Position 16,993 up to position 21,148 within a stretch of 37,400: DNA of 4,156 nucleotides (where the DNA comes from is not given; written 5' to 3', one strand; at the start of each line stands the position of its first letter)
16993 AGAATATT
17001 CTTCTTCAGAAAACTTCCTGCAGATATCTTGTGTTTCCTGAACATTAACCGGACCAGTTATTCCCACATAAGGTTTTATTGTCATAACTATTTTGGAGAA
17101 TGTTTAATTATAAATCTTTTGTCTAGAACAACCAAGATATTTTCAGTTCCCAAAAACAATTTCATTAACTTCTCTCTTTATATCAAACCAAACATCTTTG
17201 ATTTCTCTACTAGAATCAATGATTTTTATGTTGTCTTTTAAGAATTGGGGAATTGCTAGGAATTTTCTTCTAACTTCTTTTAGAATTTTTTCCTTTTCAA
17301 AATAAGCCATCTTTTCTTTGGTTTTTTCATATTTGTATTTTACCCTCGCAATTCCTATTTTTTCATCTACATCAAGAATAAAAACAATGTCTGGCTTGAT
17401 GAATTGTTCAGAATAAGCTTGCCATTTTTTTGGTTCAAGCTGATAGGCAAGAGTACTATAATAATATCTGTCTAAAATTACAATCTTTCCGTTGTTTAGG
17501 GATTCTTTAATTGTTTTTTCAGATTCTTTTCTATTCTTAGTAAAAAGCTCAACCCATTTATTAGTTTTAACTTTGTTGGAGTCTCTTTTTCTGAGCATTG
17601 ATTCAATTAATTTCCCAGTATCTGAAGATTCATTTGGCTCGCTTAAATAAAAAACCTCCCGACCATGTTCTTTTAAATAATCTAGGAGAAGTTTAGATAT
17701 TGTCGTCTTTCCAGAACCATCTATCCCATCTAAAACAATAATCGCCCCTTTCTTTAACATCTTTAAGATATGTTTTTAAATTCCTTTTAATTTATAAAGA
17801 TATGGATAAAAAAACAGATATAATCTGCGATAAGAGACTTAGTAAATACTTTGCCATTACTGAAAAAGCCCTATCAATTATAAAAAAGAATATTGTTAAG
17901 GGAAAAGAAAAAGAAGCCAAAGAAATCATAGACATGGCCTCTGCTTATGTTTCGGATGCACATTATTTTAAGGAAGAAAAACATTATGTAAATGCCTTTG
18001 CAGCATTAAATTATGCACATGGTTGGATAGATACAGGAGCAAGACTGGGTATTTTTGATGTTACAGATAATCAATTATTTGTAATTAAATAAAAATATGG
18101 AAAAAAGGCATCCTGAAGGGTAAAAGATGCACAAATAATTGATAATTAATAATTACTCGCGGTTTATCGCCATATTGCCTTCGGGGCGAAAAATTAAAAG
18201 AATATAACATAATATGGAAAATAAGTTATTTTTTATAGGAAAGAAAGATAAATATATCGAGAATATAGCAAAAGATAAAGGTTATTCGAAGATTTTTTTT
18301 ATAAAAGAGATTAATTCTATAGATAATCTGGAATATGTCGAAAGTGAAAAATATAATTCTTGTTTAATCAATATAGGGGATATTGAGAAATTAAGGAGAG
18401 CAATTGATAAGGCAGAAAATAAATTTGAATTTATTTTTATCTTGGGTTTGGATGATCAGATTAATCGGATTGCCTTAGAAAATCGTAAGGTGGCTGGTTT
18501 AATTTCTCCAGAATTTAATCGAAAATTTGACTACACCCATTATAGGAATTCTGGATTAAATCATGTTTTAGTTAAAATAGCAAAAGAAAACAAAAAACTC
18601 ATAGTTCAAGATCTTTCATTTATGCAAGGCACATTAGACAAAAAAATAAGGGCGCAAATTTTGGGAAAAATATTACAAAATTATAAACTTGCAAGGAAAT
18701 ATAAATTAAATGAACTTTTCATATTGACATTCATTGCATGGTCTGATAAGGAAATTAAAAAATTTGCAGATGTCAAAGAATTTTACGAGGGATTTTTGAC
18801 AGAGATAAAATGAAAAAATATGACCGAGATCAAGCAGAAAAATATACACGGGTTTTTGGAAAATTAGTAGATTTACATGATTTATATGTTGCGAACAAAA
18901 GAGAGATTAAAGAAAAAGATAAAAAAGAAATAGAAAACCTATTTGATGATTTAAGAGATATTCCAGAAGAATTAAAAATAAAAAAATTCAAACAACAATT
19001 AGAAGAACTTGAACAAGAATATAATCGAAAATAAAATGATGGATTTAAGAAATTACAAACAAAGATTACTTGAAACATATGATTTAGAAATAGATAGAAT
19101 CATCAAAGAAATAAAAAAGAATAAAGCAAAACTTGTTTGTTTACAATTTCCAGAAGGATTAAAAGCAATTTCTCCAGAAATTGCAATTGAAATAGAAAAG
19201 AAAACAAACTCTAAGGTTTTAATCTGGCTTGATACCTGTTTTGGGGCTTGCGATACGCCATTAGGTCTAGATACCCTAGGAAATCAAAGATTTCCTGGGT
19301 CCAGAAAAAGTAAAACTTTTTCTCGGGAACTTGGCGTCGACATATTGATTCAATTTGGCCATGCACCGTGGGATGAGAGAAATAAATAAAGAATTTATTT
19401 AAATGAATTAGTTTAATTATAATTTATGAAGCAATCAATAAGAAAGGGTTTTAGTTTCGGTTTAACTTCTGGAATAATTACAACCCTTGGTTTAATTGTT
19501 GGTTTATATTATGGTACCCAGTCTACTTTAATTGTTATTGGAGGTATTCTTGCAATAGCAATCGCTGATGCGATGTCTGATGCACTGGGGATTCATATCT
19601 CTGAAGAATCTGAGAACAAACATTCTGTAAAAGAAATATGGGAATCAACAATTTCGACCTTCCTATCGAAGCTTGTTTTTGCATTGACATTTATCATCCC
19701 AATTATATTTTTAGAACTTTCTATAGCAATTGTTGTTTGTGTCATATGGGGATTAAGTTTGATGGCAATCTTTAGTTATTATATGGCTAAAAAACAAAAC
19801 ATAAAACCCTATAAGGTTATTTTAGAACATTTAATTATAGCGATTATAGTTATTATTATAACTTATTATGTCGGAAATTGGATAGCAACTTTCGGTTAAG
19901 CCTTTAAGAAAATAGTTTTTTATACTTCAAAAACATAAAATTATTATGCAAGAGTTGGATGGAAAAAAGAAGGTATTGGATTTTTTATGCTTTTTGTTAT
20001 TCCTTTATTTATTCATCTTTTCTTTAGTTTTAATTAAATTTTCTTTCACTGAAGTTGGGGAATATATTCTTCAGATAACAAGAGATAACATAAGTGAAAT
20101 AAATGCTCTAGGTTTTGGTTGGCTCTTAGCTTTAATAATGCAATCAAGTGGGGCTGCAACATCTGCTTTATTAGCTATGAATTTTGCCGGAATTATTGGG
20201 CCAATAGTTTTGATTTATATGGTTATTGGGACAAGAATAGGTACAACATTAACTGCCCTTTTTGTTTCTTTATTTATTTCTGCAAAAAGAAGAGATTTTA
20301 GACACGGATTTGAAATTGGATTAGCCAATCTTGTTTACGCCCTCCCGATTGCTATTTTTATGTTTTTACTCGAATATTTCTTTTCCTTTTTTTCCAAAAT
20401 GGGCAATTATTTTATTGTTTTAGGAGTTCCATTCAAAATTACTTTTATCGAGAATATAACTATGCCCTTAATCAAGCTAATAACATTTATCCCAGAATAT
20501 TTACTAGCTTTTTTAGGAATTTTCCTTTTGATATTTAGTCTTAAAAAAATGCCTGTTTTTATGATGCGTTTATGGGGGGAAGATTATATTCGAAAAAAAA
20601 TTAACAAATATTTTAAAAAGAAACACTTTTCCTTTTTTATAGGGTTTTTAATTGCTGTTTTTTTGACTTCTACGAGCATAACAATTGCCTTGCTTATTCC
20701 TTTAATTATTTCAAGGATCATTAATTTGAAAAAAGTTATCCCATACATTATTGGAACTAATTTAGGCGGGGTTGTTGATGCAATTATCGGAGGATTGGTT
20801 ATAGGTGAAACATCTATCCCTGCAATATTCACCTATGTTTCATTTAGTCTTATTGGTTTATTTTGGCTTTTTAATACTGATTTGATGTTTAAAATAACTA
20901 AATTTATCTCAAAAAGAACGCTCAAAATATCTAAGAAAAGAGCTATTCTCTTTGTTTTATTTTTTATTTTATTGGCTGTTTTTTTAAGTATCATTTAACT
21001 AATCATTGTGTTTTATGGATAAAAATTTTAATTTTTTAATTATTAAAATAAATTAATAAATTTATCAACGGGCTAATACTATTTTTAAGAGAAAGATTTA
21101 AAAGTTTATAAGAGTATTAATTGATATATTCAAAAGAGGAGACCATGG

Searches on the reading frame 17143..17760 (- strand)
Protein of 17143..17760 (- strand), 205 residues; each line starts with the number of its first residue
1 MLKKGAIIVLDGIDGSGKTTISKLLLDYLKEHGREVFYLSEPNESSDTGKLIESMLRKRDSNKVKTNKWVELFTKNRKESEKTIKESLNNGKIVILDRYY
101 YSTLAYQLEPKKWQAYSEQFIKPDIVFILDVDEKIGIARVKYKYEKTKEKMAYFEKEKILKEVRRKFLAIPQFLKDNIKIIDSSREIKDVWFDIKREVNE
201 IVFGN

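Call 8: search_protein_families(library=pfam, proteins=[window:17143-17760:-], max_evalue=0.001)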
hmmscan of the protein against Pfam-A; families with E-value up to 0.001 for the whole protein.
window:17143-17760:- (205 aa): 7 families
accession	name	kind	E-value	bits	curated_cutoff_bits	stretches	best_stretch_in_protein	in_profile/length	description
PF02223.23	Thymidylate_kin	-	2.9e-42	144.9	27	1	10-190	1-181/185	Thymidylate kinase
PF08433.16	KTI12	-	2.3e-06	27.7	22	1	7-107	3-88/271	Chromatin associated protein KTI12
PF13238.12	AAA_18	-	3.5e-06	27.9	29.4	1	8-157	1-125/128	AAA domain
PF20720.3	nSTAND3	-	8.1e-06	26.1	27.2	1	1-46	13-58/155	Novel STAND NTPase 3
PF13401.12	AAA_22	-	1.5e-05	25.8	27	1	5-86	5-77/130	AAA domain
PF24883.2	NPHP3_N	-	2.5e-05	25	24.8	1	6-84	23-105/164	Nephrocystin 3, N-terminal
PF13521.12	AAA_28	-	0.00065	20.4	27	0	8-166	2-152/164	AAA domain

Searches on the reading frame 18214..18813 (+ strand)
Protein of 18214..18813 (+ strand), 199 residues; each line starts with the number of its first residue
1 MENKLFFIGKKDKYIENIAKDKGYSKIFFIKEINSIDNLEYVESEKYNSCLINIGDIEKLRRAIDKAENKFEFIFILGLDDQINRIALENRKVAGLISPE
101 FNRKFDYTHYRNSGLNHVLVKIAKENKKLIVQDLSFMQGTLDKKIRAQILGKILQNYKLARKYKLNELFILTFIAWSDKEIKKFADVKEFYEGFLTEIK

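Call 8: search_protein_families(library=pfam, proteins=[window:18214-18813:+], max_evalue=0.001)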
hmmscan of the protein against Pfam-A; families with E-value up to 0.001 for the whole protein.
window:18214-18813:+ (199 aa): 1 family
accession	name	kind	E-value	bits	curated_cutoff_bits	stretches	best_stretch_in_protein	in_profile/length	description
PF01876.22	RNase_P_p30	-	2.1e-07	31.1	35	1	44-188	63-194/214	RNase P subunit p30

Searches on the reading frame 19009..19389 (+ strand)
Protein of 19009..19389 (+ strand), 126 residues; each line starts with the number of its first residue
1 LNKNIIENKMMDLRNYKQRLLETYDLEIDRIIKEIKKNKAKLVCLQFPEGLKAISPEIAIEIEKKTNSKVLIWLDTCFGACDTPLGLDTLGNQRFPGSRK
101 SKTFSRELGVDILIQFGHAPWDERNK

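Call 8: search_protein_families(library=pfam, proteins=[window:19009-19389:+], max_evalue=0.001)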
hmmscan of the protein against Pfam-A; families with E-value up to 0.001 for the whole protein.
window:19009-19389:+ (126 aa): 1 family
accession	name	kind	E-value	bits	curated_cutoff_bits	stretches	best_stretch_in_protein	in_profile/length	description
PF01866.22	Diphthamide_syn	-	8.5e-10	39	33.2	1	47-83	1-36/302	Putative diphthamide synthesis protein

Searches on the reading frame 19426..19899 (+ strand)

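Call 8: search_protein_families(library=pfam, proteins=[window:19426-19899:+], max_evalue=0.001)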
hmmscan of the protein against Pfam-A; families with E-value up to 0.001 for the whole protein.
window:19426-19899:+ (157 aa): 1 family
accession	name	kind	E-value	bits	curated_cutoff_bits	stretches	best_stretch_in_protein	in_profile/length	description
PF01988.24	VIT1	-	3.9e-12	46.9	28.1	2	11-70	6-66/214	VIT family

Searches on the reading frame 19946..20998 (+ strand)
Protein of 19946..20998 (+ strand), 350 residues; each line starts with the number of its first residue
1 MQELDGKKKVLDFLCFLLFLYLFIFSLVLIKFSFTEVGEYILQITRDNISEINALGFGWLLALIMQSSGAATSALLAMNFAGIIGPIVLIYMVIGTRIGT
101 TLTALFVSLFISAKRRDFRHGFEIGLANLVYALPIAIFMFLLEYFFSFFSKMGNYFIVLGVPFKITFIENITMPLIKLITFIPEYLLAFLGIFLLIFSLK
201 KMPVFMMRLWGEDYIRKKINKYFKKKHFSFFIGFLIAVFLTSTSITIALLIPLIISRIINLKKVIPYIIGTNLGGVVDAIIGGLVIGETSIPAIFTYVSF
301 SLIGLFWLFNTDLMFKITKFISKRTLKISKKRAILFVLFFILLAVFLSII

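Call 8: search_protein_families(library=pfam, proteins=[window:19946-20998:+], max_evalue=0.001)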
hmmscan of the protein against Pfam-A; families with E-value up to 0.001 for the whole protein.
window:19946-20998:+ (350 aa): 1 family
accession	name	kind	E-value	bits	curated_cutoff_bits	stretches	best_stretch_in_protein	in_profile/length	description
PF02690.20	Na_Pi_cotrans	-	1.6e-17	64.3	29.1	2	194-302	1-108/137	Na+/Pi-cotransporter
